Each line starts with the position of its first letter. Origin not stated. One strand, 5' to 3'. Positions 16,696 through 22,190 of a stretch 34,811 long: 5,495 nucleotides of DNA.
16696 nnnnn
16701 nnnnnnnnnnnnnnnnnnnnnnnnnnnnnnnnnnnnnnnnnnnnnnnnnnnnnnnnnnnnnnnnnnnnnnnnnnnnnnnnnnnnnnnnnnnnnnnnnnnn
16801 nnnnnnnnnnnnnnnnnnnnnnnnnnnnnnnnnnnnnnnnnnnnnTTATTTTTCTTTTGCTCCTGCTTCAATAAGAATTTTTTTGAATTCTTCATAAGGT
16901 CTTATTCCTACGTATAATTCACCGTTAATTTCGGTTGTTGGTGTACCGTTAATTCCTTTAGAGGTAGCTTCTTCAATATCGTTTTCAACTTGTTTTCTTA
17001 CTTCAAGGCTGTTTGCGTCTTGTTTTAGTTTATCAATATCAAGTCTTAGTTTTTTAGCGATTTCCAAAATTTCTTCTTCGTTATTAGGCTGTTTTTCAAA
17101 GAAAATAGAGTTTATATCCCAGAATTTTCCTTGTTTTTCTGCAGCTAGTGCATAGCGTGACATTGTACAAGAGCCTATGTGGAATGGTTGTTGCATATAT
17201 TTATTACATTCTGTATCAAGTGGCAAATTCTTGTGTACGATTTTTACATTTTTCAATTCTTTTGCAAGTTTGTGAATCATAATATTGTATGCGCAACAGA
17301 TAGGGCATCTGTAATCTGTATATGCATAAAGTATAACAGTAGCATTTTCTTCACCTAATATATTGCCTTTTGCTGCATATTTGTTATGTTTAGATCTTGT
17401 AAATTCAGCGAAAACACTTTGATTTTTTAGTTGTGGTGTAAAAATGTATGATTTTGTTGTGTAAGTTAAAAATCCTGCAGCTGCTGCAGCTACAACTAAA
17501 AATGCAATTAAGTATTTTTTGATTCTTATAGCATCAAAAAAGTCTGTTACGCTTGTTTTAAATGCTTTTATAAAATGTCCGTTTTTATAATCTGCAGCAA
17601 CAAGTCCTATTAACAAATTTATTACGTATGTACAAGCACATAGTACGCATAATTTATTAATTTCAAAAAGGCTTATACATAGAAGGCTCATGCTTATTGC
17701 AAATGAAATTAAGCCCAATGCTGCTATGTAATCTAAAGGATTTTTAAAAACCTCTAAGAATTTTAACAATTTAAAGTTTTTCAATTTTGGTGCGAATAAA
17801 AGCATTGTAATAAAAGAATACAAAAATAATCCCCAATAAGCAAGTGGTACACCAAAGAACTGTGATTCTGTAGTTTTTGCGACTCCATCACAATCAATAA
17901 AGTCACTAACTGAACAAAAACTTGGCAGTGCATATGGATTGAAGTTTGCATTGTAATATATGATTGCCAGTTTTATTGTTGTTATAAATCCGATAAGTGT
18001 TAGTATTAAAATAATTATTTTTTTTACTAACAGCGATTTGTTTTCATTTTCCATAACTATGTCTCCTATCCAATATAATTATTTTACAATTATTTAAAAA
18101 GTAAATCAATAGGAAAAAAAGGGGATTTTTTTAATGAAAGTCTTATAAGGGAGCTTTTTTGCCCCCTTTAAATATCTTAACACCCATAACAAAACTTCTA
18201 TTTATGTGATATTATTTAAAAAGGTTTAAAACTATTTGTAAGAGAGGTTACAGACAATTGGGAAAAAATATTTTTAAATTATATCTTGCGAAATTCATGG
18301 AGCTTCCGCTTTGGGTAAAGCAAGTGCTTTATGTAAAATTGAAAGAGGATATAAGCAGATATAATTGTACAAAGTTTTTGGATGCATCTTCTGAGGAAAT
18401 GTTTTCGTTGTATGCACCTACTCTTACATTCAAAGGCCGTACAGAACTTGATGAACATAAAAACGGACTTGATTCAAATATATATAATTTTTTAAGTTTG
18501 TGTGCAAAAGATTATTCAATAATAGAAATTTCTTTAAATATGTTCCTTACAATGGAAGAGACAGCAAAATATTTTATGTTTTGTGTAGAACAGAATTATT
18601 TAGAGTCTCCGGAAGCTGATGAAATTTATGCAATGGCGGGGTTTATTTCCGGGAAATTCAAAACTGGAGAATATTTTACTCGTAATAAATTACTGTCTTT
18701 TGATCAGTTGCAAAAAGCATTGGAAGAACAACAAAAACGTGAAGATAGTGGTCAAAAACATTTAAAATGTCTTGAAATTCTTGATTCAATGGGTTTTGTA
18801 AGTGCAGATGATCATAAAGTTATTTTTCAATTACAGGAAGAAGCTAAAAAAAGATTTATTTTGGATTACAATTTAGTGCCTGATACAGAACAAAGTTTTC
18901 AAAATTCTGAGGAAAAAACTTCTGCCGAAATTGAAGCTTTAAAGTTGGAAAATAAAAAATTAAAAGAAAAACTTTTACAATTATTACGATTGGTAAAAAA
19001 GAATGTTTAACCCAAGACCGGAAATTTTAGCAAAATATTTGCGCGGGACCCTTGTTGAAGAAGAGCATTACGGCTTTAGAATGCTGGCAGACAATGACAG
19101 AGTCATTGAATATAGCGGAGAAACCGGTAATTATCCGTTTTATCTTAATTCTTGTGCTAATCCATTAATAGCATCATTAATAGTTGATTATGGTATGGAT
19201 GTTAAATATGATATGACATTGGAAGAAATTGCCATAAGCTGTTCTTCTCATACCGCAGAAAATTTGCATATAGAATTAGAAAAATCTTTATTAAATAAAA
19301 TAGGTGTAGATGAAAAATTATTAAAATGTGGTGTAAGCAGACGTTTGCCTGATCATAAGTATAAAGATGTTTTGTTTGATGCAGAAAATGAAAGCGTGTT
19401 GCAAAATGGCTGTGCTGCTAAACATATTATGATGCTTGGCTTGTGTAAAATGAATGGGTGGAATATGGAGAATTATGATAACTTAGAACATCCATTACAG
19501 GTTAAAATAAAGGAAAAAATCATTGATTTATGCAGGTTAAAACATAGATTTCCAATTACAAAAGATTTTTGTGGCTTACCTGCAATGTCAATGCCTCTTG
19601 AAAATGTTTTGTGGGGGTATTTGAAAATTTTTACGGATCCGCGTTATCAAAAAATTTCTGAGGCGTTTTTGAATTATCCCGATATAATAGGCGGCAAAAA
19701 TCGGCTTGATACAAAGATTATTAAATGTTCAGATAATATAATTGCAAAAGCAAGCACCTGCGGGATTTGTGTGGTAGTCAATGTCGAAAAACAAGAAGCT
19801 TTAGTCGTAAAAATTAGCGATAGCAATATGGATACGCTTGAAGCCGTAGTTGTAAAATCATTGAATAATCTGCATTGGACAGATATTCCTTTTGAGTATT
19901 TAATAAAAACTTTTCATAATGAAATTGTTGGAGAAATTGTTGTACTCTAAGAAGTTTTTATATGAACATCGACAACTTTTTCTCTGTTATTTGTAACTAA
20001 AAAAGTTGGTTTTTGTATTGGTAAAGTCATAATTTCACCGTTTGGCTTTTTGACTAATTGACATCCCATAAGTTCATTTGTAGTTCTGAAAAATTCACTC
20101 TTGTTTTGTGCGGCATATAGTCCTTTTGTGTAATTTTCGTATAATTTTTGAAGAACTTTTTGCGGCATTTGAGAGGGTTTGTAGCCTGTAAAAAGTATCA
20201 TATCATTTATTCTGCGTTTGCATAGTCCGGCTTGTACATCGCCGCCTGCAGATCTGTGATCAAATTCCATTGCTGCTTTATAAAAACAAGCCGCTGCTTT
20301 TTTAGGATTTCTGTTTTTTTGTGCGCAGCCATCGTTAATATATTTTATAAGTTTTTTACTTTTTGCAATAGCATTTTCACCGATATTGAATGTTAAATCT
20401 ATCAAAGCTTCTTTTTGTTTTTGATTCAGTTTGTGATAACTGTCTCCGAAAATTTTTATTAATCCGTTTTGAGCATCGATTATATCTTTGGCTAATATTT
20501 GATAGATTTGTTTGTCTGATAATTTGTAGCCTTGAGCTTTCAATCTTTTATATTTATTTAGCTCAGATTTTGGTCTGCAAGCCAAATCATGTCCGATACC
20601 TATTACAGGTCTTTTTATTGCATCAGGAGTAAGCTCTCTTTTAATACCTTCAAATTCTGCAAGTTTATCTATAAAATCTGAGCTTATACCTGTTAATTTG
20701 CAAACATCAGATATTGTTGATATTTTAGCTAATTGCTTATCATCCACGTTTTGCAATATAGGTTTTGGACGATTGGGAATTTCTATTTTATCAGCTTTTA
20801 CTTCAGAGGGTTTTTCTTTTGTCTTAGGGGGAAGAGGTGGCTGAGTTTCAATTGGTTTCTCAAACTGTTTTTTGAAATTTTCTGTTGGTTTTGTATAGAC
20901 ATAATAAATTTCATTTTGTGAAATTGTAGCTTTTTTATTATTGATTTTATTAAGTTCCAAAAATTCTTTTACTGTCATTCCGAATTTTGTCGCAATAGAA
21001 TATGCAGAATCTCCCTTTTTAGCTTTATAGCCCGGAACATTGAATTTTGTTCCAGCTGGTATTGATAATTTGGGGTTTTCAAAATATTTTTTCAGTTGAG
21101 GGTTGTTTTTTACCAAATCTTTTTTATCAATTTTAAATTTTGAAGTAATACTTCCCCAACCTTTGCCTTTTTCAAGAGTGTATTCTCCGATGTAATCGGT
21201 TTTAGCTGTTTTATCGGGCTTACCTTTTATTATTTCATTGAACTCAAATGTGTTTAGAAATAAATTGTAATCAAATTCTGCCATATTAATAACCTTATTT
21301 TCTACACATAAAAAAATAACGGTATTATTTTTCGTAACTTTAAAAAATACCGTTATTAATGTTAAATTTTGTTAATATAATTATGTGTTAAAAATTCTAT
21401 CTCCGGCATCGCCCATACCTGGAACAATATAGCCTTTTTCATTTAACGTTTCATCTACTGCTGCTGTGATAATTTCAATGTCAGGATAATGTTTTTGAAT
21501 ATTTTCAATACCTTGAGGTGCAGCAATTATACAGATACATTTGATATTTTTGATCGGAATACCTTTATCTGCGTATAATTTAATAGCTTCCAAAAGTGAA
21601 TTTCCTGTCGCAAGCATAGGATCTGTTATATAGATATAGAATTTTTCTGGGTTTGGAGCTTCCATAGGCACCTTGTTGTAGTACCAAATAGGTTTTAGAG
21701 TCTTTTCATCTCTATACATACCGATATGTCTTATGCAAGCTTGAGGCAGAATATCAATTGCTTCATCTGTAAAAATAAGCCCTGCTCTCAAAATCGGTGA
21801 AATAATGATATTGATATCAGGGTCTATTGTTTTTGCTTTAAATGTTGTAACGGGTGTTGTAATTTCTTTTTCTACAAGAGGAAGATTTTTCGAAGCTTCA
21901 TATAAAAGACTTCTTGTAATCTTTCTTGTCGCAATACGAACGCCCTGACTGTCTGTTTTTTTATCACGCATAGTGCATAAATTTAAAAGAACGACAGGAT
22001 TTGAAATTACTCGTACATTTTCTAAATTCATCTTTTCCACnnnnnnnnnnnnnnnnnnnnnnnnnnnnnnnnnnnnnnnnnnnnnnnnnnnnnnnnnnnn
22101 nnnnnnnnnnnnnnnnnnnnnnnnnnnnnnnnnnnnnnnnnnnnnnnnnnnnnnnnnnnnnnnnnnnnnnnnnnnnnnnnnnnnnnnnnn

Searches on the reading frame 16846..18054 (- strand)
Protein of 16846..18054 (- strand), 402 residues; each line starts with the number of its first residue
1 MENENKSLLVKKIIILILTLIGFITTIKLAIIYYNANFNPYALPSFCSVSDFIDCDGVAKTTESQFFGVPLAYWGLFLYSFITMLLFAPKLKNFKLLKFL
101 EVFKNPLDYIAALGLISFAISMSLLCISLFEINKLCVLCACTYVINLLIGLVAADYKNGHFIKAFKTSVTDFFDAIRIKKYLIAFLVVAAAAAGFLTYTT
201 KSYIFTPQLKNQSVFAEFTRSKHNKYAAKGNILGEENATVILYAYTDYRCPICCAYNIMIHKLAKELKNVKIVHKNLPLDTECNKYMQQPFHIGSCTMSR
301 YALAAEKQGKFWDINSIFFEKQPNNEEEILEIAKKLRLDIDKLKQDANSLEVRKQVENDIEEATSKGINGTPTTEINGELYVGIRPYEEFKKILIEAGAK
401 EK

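Call 77: search_protein_families(library=pfam, proteins=[window:16846-18054:-], max_evalue=0.001)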
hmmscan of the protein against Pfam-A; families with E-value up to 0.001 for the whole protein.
window:16846-18054:- (402 aa): 4 families
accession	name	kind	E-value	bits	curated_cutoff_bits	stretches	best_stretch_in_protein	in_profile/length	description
PF07884.19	VKOR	-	6.9e-19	68.8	27.5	1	14-152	2-132/134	Vitamin K epoxide reductase family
PF13462.12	Thioredoxin_4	-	9.1e-18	65.4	23.2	1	230-394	5-163/165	Thioredoxin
PF01323.26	DSBA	-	9.5e-17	61.8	25.6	1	244-393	4-189/191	DSBA-like thioredoxin domain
PF13743.12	Thioredoxin_5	-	6.3e-07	29.7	27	1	316-374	102-161/186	Thioredoxin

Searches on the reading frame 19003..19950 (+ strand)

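Call 77: search_protein_families(library=pfam, proteins=[window:19003-19950:+], max_evalue=0.001)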
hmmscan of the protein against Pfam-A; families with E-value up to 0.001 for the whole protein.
window:19003-19950:+ (315 aa): 1 family
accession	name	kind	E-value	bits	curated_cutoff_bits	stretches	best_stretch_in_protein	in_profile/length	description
PF06089.17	Asparaginase_II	-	1.4e-59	202.2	25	1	11-308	2-309/322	L-asparaginase II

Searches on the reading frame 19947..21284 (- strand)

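Call 5: search_protein_families(library=pfam, proteins=[window:19947-21284:-], max_evalue=0.01)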
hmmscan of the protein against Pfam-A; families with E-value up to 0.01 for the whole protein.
window:19947-21284:- (445 aa): 3 families
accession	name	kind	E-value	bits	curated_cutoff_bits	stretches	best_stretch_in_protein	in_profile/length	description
PF00959.24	Phage_lysozyme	-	2.2e-14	54.3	22.3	1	210-358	2-122/125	Phage lysozyme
PF01476.26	LysM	-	1.5e-09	38.1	20.9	1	86-117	1-32/43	LysM domain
PF23473.1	LysM3_LYK4_5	-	0.0011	19.4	29.3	0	86-117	5-36/48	LYK4/5 LysM3 domain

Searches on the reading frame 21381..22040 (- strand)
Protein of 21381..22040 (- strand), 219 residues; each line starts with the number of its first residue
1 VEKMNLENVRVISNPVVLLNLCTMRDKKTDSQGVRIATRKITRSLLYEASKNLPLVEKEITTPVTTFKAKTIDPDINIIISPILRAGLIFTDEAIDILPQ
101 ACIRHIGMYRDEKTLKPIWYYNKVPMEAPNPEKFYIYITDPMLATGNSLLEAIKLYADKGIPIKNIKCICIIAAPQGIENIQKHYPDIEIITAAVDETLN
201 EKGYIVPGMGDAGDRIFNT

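Call 5: search_protein_families(library=pfam, proteins=[window:21381-22040:-], max_evalue=0.01)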
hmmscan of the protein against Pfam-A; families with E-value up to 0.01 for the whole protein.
window:21381-22040:- (219 aa): 3 families
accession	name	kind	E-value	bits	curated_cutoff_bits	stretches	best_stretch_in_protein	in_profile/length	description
PF14681.12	UPRTase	-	1.1e-64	218.2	27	1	11-219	1-206/206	Uracil phosphoribosyltransferase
PF00156.33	Pribosyltran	-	1.2e-05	25.1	26.3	1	79-200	32-156/158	Phosphoribosyl transferase domain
PF24390.1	PRTase-CE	-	0.00013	22.4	27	1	114-195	89-171/253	PRTase-CE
